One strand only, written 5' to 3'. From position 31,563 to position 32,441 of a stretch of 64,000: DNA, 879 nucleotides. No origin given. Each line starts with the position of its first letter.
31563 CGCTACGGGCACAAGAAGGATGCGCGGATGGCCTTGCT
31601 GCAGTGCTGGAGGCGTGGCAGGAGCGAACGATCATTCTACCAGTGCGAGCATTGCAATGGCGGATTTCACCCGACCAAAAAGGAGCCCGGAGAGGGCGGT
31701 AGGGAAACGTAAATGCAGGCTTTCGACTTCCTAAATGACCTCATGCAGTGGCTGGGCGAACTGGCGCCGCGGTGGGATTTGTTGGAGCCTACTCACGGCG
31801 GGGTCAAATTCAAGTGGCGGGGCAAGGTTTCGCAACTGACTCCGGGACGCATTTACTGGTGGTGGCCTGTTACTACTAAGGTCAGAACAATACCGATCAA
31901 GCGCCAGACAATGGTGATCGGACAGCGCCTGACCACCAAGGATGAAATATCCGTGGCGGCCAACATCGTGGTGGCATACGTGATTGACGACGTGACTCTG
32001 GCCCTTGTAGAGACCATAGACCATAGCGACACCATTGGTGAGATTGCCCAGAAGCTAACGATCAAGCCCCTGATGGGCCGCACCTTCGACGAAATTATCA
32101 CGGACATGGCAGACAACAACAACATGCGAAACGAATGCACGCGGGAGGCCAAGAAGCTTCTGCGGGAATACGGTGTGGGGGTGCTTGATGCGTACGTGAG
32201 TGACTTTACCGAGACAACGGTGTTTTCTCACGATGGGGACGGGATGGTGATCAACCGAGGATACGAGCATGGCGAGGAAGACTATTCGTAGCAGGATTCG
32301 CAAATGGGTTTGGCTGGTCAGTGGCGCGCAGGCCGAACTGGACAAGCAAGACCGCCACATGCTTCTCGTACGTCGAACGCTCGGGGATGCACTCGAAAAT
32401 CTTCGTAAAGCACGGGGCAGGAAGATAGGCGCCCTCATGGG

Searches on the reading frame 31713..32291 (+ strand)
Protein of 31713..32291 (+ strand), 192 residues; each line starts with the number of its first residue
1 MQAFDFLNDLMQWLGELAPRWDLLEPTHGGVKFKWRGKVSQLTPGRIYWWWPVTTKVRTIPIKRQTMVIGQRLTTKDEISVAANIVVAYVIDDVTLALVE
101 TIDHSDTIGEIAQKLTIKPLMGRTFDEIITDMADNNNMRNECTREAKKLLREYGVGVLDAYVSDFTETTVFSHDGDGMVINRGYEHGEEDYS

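Call 25: search_protein_families(library=phrogs, proteins=[window:31713-32291:+], max_evalue=0.001)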
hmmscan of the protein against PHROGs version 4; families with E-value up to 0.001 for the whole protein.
window:31713-32291:+ (192 aa): 1 family
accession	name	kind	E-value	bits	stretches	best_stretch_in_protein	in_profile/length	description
phrog_200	-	other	3e-05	24.3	1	25-94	105-180/379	lipoprotein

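Call 60: search_protein_families(library=pfam, proteins=[window:31713-32291:+], max_evalue=0.01)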
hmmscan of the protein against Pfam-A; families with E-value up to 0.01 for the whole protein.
window:31713-32291:+ (192 aa): 1 family
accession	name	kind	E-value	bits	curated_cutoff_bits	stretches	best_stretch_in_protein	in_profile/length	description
PF01145.31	Band_7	-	1.9e-12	48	23.6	1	25-166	4-146/176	SPFH domain / Band 7 family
